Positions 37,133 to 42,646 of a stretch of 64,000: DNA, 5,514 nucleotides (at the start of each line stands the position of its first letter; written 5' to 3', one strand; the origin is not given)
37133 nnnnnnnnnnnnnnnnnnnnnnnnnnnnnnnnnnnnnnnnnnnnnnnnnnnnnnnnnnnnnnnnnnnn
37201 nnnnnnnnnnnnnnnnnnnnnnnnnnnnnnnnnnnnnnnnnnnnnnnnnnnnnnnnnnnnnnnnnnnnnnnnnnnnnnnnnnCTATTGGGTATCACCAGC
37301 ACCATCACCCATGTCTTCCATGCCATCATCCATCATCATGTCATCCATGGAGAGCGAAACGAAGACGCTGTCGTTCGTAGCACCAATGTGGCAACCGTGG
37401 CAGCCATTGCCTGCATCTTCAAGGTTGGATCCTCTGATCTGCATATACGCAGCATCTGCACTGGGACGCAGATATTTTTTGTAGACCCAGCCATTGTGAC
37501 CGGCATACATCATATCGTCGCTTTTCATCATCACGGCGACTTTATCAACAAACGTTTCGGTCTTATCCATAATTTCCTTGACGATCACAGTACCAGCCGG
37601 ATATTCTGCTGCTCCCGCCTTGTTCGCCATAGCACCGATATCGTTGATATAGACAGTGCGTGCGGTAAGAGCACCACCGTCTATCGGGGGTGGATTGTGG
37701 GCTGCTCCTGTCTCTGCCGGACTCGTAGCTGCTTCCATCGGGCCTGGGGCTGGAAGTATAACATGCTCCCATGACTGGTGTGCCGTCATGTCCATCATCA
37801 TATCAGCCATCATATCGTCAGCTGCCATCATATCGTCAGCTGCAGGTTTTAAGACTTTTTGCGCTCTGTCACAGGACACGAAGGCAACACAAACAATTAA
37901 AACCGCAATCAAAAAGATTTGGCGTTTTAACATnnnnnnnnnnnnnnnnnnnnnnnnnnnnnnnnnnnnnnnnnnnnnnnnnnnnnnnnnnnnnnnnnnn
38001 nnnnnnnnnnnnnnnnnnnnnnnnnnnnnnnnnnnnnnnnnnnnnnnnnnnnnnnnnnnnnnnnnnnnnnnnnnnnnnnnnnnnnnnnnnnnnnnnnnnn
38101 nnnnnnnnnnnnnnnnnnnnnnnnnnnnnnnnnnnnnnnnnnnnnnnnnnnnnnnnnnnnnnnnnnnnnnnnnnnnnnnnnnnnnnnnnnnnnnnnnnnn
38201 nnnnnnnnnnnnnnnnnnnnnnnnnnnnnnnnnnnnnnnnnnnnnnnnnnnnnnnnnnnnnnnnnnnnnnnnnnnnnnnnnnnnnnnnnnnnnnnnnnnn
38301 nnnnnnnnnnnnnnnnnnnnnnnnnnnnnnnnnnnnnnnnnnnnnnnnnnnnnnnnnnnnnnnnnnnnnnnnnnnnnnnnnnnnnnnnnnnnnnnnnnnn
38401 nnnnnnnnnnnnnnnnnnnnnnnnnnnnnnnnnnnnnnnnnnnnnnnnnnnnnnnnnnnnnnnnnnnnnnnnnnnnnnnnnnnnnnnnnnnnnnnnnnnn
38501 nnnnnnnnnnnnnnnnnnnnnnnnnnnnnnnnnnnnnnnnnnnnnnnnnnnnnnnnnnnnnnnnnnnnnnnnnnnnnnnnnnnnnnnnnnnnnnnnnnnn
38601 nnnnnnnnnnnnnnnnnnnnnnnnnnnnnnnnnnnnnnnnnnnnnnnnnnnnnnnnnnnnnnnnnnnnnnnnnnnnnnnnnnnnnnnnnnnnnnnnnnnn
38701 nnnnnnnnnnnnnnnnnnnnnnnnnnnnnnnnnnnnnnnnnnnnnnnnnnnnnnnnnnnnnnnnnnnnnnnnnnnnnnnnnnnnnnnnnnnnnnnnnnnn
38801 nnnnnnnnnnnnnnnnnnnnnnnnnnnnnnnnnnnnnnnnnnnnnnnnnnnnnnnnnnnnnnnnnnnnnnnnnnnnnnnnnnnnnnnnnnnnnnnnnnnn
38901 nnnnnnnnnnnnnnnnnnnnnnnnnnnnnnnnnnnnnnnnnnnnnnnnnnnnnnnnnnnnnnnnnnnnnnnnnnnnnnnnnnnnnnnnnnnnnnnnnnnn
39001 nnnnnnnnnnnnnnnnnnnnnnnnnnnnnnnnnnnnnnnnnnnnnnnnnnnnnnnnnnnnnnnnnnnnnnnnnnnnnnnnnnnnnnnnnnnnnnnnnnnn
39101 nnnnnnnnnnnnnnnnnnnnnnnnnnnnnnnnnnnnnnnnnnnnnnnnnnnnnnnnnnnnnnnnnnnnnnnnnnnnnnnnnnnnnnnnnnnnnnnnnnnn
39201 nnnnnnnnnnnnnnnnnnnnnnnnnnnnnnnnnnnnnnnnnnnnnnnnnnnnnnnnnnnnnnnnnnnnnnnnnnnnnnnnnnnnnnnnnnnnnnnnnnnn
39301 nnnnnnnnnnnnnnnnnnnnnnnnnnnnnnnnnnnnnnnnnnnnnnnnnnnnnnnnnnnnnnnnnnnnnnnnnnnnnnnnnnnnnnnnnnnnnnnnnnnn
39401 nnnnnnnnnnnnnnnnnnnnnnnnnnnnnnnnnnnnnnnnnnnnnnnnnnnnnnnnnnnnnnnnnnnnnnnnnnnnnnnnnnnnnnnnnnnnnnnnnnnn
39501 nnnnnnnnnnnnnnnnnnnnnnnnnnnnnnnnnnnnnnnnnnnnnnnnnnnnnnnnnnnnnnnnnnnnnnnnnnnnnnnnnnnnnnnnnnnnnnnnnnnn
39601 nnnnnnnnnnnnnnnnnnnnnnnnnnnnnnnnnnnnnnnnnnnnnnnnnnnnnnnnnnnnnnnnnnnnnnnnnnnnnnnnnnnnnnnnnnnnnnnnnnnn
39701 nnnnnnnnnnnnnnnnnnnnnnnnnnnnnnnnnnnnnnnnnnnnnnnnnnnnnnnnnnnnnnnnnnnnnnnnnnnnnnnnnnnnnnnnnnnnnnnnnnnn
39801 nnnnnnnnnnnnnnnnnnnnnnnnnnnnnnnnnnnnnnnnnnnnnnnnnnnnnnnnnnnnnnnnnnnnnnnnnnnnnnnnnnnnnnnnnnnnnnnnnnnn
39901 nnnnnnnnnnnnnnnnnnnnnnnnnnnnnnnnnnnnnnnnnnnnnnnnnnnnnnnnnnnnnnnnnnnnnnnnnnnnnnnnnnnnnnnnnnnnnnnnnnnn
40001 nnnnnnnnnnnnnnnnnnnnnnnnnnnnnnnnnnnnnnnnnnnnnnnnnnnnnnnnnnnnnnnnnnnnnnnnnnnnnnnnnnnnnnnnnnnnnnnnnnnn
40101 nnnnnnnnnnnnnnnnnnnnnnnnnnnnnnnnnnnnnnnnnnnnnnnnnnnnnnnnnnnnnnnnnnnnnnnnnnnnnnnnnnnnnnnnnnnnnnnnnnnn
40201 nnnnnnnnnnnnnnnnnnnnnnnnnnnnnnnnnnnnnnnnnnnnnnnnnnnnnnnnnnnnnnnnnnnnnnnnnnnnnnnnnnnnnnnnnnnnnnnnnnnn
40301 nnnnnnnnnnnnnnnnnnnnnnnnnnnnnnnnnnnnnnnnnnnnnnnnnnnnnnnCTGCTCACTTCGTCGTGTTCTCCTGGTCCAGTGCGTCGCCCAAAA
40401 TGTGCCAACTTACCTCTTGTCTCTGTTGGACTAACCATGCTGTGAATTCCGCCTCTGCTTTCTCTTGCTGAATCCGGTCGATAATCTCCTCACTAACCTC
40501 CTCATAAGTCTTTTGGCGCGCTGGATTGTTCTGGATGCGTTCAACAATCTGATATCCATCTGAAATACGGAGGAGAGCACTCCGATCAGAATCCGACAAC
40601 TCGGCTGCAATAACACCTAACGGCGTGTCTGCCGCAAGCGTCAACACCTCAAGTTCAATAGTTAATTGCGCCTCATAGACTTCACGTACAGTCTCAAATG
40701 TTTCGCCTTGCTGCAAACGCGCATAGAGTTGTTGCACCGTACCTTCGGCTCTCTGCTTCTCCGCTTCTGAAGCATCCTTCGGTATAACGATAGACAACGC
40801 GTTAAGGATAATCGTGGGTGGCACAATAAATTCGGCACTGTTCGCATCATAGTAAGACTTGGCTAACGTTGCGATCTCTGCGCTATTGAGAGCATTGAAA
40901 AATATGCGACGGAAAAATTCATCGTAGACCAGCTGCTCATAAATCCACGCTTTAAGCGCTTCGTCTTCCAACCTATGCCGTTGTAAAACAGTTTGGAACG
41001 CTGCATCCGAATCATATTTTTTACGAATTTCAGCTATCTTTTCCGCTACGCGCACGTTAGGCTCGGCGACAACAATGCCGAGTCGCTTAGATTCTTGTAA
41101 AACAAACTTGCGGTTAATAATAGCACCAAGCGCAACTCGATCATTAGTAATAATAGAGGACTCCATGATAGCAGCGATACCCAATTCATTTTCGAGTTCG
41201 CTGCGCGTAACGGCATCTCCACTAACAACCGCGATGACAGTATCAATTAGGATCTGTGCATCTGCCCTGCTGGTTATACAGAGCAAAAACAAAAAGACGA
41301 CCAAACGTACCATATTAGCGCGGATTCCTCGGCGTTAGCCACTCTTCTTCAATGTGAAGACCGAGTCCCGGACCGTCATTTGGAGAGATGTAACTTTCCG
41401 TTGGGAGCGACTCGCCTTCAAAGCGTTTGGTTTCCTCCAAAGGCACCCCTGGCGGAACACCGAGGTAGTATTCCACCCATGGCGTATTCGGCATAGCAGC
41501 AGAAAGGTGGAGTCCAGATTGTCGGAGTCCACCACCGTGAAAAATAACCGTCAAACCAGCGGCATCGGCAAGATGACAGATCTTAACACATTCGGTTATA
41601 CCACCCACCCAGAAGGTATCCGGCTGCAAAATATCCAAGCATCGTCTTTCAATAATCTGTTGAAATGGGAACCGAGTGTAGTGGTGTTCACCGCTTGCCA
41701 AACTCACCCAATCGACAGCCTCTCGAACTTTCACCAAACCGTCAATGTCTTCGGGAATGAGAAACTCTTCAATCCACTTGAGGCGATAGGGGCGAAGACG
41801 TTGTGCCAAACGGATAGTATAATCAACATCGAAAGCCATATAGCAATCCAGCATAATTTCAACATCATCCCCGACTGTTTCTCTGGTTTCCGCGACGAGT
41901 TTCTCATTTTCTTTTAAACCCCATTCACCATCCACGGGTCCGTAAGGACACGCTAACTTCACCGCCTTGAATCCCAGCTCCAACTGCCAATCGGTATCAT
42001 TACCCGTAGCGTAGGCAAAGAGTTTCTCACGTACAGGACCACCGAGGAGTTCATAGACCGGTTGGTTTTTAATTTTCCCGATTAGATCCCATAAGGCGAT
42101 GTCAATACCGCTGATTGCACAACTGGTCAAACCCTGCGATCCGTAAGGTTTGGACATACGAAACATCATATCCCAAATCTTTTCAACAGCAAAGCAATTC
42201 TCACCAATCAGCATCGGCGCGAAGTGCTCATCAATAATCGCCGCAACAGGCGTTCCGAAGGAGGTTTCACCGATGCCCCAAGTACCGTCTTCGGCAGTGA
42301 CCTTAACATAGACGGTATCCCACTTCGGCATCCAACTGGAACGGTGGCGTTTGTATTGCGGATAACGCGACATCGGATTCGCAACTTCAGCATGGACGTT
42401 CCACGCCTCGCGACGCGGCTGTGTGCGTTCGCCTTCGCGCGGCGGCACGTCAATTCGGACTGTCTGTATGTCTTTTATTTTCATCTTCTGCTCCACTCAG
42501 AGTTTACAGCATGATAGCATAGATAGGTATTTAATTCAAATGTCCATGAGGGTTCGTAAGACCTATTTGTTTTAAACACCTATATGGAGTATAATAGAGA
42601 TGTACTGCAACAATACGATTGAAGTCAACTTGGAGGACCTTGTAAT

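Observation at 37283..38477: Tandem lipoprotein paralogs built from Met/Asp/His-rich DDGMM-type repeats, with a shared promoter region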

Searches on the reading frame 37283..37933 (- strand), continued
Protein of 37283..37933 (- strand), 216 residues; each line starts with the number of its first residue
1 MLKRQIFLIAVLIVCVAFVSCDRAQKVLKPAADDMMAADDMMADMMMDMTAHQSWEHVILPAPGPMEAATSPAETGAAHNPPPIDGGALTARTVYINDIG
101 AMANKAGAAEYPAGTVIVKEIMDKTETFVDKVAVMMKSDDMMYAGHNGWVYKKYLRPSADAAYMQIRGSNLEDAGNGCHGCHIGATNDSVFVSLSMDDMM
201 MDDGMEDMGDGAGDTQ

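Call 24: search_solved_structures(query=A2, max_evalue=1, show_alignments=5)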
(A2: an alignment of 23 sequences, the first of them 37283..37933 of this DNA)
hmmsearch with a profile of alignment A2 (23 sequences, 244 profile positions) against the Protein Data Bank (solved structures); distinct sequences matched with E-value up to 1: 7.
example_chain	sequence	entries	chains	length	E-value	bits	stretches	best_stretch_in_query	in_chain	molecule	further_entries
9hrk_A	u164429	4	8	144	0.00016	24.6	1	99-197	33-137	Cytochrome P460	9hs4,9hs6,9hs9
6hiu_B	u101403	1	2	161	0.00019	24.3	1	99-197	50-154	Cytochrome P460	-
9htv_A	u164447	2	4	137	0.00052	22.9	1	107-197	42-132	Cytochrome c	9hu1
7zqz_A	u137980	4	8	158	0.00056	22.8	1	108-197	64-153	Cytochrome c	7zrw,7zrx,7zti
7zs4_A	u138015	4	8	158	0.00061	22.7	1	101-197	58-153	Cytochrome c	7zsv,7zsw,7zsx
6hih_A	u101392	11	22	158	0.00078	22.3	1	108-197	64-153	Cytochrome c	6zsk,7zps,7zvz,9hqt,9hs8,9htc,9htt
7ead_A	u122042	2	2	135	0.018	17.8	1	101-198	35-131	Cytochrome_P460 domain-containing protein | Probable cytochrome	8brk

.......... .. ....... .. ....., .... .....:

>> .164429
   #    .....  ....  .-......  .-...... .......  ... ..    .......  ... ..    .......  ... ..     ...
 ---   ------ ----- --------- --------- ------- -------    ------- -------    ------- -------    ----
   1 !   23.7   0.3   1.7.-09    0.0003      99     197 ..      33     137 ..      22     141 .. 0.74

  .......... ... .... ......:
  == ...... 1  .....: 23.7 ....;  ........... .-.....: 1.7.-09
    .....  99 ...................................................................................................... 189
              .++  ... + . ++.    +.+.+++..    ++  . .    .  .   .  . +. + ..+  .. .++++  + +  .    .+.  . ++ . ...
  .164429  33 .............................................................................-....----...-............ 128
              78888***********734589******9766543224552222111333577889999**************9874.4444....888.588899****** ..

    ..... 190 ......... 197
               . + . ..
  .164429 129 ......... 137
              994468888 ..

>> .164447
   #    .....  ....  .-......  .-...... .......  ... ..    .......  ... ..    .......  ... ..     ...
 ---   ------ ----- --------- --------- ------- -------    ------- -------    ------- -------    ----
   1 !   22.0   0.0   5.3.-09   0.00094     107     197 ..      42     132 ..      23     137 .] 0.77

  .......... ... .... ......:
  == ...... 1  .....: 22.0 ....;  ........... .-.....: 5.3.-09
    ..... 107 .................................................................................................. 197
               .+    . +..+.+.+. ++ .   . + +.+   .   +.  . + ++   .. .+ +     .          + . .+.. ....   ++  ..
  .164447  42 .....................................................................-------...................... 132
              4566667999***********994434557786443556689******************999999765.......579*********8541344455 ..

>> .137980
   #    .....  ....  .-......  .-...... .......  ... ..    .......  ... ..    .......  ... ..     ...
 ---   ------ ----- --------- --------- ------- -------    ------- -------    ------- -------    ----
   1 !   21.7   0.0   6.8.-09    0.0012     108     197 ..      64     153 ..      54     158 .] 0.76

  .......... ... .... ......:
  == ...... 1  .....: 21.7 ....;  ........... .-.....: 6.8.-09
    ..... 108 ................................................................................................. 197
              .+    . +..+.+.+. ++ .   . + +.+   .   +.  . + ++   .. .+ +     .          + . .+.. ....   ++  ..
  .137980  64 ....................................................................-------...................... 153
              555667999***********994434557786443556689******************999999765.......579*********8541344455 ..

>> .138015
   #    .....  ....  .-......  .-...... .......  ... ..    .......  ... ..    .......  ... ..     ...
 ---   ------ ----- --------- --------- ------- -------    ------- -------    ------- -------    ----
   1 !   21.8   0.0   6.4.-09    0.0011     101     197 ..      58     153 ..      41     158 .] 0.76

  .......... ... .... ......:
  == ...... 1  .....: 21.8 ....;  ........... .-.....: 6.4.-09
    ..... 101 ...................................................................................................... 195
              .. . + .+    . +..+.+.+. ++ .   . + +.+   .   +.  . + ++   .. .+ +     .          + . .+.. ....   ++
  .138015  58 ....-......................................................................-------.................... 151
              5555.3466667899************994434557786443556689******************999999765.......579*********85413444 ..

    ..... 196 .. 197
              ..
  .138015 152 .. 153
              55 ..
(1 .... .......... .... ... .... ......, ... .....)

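Call 29: find_related_loci(query=A2, collection=genome_contigs, flank=5000)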
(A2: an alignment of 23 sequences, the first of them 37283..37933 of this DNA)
Query A2 (216 aa) in genome_contigs; peptide patterns used: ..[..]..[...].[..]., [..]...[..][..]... (x = any residue, [..] = any of these).
99 stretches matched a pattern; 78 encode a relative of the query (tblastn E <= 1e-3); 77 distinct loci.
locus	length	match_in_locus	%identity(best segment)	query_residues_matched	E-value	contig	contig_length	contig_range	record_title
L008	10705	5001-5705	80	1-212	4e-106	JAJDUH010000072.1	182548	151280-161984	MAG: Candidatus Poribacteria bacterium isolate jk18x1bzbins.72 k141_1067245, whole genome shotgun sequence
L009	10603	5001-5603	79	1-194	1e-97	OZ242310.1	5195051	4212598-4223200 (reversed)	MAG: Candidatus Poribacteria bacterium isolate 20da2b61-0884-4a9e-940d-2acfcc06f24a genome assembly, chromosome: 1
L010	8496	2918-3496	73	1-196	1e-89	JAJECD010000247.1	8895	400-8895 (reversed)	MAG: Candidatus Poribacteria bacterium isolate jk18x9bins.85 k141_503034, whole genome shotgun sequence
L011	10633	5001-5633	68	1-200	7e-89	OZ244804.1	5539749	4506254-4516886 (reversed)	MAG: Candidatus Poribacteria bacterium isolate 01d6ffbc-f1d2-4681-b35a-d9b575322fea genome assembly, chromosome: 1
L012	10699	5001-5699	60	1-215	3e-85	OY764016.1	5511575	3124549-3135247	MAG: Candidatus Poribacteria bacterium isolate 9fae2ea3-c9b7-404b-9456-b4c0b6541956 genome assembly, chromosome: 1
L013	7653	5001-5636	65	1-209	4e-81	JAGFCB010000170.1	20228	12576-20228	MAG: Candidatus Poribacteria bacterium isolate SB0101 contig_23216, whole genome shotgun sequence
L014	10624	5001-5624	76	1-194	4e-81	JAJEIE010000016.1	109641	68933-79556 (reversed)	MAG: Candidatus Poribacteria bacterium isolate p16x65bins.49 k141_391321, whole genome shotgun sequence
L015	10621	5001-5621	64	1-216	1e-79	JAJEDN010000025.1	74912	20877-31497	MAG: Candidatus Poribacteria bacterium isolate p16x33bins.23 k141_1132881, whole genome shotgun sequence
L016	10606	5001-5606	71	1-195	9e-80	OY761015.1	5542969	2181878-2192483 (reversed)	MAG: Candidatus Poribacteria bacterium isolate b26c8cc1-2726-459c-8d02-9adedbaa8fd6 genome assembly, chromosome: 2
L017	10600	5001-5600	67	1-199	3e-79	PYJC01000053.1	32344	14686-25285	MAG: Candidatus Poribacteria bacterium isolate PCPOR1 Ga0206387_1053, whole genome shotgun sequence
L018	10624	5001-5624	82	1-195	3e-93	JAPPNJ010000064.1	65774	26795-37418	MAG: Candidatus Poribacteria bacterium isolate RHO3_bin_69 NODE_1005_length_65774_cov_16.503401, whole genome shotgun se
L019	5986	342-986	67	1-208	1e-78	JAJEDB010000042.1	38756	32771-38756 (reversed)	MAG: Candidatus Poribacteria bacterium isolate jk18xAbins.50 k141_1598690, whole genome shotgun sequence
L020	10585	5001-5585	58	1-205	6e-76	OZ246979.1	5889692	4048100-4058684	MAG: Candidatus Poribacteria bacterium isolate b1f05427-043e-45ba-8b49-4d0e3d1ba290 genome assembly, chromosome: 1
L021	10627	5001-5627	62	1-195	4e-74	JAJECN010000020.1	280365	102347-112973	MAG: Candidatus Poribacteria bacterium isolate jk18xAbins.24 k141_1346308, whole genome shotgun sequence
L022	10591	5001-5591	63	1-196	1e-68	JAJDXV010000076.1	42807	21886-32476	MAG: Candidatus Poribacteria bacterium isolate jk18x27bins.53 k141_1341652, whole genome shotgun sequence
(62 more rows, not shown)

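Call 51: predict_structure(alignment_id=A2)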
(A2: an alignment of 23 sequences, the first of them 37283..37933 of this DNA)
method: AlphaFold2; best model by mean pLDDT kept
length: 216 residues; sequences in the alignment: 23
mean_pLDDT: 48.1   pTM: 0.40
mean pLDDT of the five models: 48.1, 44.9, 43.1, 43.1, 42.5
residues with pLDDT >= 90: 0; 70-90: 19; 50-70: 68; < 50: 129
segments of 3 or more residues with pLDDT < 50: 20-53, 60-64, 69-84, 122-130, 154-216
pLDDT, mean of each block of 10 residues (from residue 1): 79 68 40 37 41 51 50 41 50 59 56 66 45 66 58 44 32 33 31 30 39 38
secondary structure, 60 per line:
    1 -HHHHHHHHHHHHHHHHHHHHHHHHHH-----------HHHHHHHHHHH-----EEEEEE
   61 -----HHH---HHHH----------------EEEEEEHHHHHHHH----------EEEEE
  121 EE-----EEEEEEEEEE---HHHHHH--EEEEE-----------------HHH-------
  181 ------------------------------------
elements in order: H2-27 H39-49 E55-60 H72-75 E92-97 H98-105 E116-122 E128-137 H141-146 E149-153

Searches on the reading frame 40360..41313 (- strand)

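Call 66: search_protein_families(library=pfam, proteins=[window:40360-41313:-], max_evalue=0.00001)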
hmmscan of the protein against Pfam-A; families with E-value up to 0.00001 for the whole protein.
window:40360-41313:- (317 aa): 1 family
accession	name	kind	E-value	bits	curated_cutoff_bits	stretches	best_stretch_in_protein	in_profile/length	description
PF13145.12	Rotamase_2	-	1.7e-07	32.5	27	1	152-274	7-120/121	PPIC-type PPIASE domain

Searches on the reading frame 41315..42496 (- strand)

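Call 66: search_protein_families(library=pfam, proteins=[window:41315-42496:-], max_evalue=0.00001)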
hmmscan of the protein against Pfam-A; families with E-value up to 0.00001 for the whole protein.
window:41315-42496:- (393 aa): 2 families
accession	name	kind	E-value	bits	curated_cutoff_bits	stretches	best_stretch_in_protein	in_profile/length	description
PF13378.12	MR_MLE_C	-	7.1e-49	166.9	29.4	1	173-385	12-218/219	Enolase C-terminal domain-like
PF02746.21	MR_MLE_N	-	3.7e-19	69.5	22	1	60-152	27-117/117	Mandelate racemase / muconate lactonizing enzyme, N-terminal domain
